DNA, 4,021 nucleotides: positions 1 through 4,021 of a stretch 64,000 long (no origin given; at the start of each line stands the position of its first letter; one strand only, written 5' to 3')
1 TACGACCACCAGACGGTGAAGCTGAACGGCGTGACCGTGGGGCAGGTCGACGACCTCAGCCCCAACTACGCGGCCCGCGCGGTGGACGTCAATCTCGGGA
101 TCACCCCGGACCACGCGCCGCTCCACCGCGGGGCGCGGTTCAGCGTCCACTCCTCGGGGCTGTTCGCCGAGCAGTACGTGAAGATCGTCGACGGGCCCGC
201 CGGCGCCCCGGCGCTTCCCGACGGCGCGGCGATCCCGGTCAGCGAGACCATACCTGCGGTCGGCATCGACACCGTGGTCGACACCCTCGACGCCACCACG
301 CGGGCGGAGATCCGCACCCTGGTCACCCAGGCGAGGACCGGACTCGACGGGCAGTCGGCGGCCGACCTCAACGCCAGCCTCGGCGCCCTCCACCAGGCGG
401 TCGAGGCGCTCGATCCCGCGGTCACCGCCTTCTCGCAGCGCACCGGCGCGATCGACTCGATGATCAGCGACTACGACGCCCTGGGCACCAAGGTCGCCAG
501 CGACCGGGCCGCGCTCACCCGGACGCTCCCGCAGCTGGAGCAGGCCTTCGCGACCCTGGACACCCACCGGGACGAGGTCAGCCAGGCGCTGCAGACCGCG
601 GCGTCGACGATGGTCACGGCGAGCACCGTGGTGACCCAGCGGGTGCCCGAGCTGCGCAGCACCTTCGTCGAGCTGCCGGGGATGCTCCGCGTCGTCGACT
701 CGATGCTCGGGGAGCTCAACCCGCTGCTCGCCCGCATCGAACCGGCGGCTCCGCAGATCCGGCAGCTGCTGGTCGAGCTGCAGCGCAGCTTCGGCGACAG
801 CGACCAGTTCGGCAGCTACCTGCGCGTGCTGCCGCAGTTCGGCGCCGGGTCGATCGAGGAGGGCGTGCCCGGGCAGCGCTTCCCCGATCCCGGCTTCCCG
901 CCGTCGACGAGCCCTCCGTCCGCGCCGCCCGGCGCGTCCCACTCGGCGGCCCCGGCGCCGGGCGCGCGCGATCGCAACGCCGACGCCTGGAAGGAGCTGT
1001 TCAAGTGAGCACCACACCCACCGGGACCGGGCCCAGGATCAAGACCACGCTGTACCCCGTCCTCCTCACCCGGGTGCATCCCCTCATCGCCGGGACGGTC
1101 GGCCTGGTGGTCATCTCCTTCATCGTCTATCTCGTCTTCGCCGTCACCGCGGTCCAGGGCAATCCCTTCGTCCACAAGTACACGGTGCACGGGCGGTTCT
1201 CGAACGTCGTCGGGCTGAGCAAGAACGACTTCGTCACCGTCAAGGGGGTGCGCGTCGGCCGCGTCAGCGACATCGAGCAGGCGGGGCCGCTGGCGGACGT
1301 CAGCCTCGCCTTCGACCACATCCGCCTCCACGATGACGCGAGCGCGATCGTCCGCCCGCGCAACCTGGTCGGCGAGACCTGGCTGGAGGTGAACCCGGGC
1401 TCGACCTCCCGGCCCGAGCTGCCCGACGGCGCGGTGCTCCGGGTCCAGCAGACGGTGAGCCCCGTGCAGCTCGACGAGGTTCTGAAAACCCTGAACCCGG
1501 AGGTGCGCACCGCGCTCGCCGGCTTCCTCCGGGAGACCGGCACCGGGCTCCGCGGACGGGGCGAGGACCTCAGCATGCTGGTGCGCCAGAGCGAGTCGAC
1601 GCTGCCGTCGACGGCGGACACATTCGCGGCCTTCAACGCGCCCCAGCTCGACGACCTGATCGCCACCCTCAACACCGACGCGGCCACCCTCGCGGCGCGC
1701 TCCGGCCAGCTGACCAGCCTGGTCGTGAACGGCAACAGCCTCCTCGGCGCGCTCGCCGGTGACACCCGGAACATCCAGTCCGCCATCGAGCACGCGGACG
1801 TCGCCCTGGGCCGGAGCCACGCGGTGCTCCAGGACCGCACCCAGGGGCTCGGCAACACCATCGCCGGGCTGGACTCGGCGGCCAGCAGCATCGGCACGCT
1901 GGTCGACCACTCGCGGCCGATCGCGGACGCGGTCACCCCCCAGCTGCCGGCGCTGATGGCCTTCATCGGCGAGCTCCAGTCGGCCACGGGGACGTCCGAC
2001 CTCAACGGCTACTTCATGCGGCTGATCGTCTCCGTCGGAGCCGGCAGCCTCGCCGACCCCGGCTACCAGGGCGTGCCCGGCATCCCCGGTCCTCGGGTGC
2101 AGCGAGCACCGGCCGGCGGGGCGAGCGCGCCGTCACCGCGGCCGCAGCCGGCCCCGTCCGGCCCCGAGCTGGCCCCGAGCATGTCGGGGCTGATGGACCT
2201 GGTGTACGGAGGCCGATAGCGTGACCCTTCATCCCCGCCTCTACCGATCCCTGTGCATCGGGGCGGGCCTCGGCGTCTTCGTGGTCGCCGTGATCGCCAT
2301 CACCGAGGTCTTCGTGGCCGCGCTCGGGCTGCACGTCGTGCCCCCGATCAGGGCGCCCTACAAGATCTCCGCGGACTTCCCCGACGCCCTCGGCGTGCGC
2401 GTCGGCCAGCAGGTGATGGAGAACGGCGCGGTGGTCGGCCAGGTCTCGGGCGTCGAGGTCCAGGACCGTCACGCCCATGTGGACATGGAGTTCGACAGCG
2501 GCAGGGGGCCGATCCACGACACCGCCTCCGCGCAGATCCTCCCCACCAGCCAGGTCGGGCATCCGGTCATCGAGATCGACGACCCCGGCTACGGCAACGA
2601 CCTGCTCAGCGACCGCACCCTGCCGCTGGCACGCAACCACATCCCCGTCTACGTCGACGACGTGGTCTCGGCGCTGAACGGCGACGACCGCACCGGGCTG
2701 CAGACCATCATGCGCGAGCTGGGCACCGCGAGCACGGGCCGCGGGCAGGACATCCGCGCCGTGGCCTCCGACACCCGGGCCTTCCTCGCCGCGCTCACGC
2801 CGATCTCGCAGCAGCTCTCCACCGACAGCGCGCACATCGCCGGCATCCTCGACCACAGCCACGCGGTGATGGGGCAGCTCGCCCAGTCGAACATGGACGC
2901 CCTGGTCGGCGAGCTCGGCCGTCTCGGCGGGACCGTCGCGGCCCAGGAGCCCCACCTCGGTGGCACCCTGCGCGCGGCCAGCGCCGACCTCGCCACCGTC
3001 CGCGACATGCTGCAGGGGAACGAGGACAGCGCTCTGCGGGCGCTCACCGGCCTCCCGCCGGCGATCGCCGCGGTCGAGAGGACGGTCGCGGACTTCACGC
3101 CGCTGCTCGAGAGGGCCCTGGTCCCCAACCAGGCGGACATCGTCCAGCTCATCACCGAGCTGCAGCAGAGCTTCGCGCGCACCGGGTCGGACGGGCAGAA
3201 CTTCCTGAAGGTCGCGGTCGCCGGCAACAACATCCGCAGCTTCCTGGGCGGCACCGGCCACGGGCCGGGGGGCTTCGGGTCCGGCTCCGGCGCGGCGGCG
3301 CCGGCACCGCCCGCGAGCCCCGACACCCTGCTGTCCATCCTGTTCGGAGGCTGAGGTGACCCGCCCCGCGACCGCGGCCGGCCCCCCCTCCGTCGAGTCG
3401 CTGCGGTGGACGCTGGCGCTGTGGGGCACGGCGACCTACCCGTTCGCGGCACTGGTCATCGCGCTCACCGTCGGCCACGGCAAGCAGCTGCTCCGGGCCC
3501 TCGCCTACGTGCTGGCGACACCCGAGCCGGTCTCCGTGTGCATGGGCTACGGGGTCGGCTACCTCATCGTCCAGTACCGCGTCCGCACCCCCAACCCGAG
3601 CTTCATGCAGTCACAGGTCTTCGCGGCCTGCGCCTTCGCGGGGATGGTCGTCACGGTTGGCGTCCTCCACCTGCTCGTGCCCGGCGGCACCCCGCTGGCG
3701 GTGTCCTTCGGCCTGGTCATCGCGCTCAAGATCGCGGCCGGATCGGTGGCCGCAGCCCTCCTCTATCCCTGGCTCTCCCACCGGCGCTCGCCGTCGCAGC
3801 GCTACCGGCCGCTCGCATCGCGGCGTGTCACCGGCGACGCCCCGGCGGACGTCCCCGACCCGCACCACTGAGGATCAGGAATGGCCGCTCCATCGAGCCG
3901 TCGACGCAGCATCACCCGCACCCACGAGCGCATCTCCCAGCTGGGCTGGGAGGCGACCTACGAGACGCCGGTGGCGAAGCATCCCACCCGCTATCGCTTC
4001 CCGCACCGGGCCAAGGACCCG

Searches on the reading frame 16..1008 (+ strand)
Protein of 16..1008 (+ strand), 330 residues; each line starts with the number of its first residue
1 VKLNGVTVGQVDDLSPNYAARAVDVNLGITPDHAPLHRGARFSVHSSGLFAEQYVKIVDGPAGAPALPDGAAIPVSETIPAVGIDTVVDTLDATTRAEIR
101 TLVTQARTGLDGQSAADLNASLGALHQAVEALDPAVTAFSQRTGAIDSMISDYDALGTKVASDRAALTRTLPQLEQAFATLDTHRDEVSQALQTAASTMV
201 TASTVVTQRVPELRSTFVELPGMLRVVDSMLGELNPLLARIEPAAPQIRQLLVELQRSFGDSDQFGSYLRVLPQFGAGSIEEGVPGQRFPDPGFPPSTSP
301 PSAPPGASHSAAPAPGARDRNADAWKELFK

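Call 10: search_protein_families(library=pfam, proteins=[window:16-1008:+], max_evalue=0.01)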
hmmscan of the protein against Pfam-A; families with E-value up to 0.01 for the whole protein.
window:16-1008:+ (330 aa): 5 families
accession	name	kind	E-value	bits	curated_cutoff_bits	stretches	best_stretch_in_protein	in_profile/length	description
PF11887.13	Mce4_CUP1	-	1.3e-07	31.9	32.6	1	66-251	4-185/222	Cholesterol uptake porter CUP1 of Mce4, putative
PF02470.25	MlaD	-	3.3e-07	30.9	25.1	1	2-60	22-81/81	MlaD protein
PF13747.11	DUF4164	-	0.00016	22.5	27.2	1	116-198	4-82/89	Domain of unknown function (DUF4164)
PF12296.13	HsbA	-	0.0018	19.2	33.5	1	116-235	2-109/121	Hydrophobic surface binding protein A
PF14435.11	SUKH-4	-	0.0055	17.2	25.5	1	91-194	53-149/179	SUKH-4 immunity protein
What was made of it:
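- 16..1008 (+): Mce-family (MlaD-domain) protein, 5'-truncated by the window edge. Pfam MlaD matches only profile positions 22-81 at residues 2-60, with a sub-threshold Mce4_CUP1 hit (call 10).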

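Call 27: search_protein_families(library=ncbifam, proteins=[window:16-1008:+], max_evalue=0.001)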
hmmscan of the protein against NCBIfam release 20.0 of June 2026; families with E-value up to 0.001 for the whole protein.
window:16-1008:+ (330 aa): 2 families
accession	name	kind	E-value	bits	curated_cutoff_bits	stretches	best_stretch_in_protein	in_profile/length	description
TIGR00996.1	Mtu_fam_mce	paralog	1.7e-23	83.3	140.5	1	3-244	53-288/291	MCE family protein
TIGR04430.1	OM_asym_MlaD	equivalog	1.9e-06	27.7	135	1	2-86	58-138/146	outer membrane lipid asymmetry maintenance protein MlaD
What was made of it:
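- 16..1008 (+): TIGR00996 scores 83 bits, below the 140.5 cut-off (call 27).
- Checked: It has no family match (calls 10, 27), so it is not a recognised Mce-associated protein.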

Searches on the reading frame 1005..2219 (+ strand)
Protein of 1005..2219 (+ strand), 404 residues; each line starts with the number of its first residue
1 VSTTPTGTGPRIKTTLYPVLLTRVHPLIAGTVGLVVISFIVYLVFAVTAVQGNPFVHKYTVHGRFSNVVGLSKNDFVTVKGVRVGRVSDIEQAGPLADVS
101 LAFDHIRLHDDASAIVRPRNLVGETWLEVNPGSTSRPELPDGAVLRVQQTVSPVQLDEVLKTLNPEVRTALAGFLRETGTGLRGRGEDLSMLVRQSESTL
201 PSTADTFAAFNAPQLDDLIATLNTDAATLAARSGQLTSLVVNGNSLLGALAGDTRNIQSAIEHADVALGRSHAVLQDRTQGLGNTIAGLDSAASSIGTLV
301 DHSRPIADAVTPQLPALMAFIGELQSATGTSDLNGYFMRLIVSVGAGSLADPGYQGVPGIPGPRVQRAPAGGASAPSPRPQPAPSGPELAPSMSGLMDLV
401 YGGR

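Call 10: search_protein_families(library=pfam, proteins=[window:1005-2219:+], max_evalue=0.01)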
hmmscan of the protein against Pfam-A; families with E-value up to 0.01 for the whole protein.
window:1005-2219:+ (404 aa): 2 families
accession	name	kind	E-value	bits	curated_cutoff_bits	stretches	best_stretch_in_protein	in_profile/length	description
PF02470.25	MlaD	-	5.1e-13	49.5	25.1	1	58-132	2-81/81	MlaD protein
PF11887.13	Mce4_CUP1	-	3.1e-05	24.1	32.6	1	137-289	3-154/222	Cholesterol uptake porter CUP1 of Mce4, putative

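Call 27: search_protein_families(library=ncbifam, proteins=[window:1005-2219:+], max_evalue=0.001)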
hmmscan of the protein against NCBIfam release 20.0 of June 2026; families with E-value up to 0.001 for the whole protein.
window:1005-2219:+ (404 aa): 2 families
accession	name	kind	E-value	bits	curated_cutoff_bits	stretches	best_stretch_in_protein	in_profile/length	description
TIGR00996.1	Mtu_fam_mce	paralog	7.8e-38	130.3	140.5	1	30-294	3-269/291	MCE family protein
TIGR04430.1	OM_asym_MlaD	equivalog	3.5e-19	69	135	1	28-162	8-142/146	outer membrane lipid asymmetry maintenance protein MlaD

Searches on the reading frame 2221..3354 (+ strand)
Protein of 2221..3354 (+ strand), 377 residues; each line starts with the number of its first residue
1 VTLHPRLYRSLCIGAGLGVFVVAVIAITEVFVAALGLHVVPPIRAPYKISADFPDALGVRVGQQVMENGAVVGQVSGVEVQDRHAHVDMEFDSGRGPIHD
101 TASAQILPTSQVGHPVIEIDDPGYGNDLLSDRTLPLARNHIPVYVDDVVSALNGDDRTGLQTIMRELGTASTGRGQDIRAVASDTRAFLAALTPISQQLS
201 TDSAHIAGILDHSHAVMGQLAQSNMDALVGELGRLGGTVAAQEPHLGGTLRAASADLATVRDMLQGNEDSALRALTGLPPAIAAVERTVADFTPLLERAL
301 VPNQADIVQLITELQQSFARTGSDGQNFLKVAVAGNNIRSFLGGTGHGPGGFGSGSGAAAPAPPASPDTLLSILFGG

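Call 10: search_protein_families(library=pfam, proteins=[window:2221-3354:+], max_evalue=0.01)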
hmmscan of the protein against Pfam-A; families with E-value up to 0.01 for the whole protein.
window:2221-3354:+ (377 aa): 2 families
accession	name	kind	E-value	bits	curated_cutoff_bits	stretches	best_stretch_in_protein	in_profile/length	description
PF02470.25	MlaD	-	5.1e-10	39.9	25.1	1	46-121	2-80/81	MlaD protein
PF11887.13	Mce4_CUP1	-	2.9e-05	24.2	32.6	1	160-299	41-175/222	Cholesterol uptake porter CUP1 of Mce4, putative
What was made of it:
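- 2221..3354 (+): Mce-family protein (HEY2705925.1). Pfam MlaD E 5e-10 (call 10).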

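Call 27: search_protein_families(library=ncbifam, proteins=[window:2221-3354:+], max_evalue=0.001)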
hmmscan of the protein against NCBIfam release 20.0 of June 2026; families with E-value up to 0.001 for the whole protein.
window:2221-3354:+ (377 aa): 2 families
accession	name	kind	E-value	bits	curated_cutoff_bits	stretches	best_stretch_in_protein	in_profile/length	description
TIGR00996.1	Mtu_fam_mce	paralog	2e-28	99.4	140.5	1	21-297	4-283/291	MCE family protein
TIGR04430.1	OM_asym_MlaD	equivalog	9.7e-10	38.4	135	1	17-128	9-121/146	outer membrane lipid asymmetry maintenance protein MlaD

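Call 92: find_encoding_contigs(protein=window:2221-3354:+, flank=10000, max_places=2)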
Protein window:2221-3354:+ (377 aa): 1 contig read that carries it; 1 place shown.
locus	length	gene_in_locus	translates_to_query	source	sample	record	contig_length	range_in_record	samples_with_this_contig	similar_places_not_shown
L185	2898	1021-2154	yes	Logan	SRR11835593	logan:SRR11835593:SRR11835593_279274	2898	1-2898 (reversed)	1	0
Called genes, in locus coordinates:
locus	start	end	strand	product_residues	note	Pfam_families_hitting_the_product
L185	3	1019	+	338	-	?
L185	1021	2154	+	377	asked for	PF02470:MlaD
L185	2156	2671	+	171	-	-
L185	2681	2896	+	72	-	?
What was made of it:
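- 2221..3354 (+): The exact protein is also found on Logan contig L185 (call 92).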

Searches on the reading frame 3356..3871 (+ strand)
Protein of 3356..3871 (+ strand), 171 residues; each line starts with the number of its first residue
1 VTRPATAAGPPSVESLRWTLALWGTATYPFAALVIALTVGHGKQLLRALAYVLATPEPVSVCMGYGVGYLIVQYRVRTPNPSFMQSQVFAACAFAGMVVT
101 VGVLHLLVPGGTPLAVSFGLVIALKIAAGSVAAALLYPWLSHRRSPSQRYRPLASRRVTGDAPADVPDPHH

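Call 10: search_protein_families(library=pfam, proteins=[window:3356-3871:+], max_evalue=0.01)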
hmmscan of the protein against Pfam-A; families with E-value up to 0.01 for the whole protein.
window:3356-3871:+ (171 aa): 0 families

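Call 27: search_protein_families(library=ncbifam, proteins=[window:3356-3871:+], max_evalue=0.001)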
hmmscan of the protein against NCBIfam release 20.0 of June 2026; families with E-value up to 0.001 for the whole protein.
window:3356-3871:+ (171 aa): 0 families
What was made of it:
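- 3356..3871 (+): 171-aa protein with several hydrophobic stretches, unknown family (HEY2705926.1); paralogue of ORF 9913-10365. No Pfam or NCBIfam hit (calls 10, 27).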

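Call 89: search_protein_representatives(protein=window:3356-3871:+)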
Query: 171 residues. Proteins with E-value up to 0.001 (for the whole library): 6; up to 1e-10: 5; up to 1e-30: 1. The best 6 are listed.
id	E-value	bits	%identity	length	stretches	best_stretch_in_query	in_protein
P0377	1.1e-106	370.4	100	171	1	1-171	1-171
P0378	5.0e-26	107.9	45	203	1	7-151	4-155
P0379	8.0e-15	71.4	36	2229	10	47-82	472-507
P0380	5.2e-13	65.5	43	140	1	63-152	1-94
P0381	3.1e-11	59.7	41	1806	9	76-116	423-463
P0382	2.7e-05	40.4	36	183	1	63-146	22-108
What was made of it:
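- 3356..3871 (+): Only about 3 real homologue clusters among 1.84 billion representatives (call 89).
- On Actinobacterial-type Mce transporter operon: It has about 3 homologue clusters in 1.84 billion representatives (call 89).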

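Call 90: find_encoding_contigs(protein=P0378, flank=10000, max_places=3)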
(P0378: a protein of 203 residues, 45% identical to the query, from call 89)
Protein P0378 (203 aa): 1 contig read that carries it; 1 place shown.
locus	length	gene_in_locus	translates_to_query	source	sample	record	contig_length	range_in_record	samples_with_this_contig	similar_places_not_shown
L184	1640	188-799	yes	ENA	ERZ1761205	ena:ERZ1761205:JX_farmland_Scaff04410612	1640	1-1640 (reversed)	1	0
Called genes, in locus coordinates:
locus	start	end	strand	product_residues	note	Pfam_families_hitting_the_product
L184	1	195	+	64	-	?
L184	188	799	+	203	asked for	-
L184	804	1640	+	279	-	?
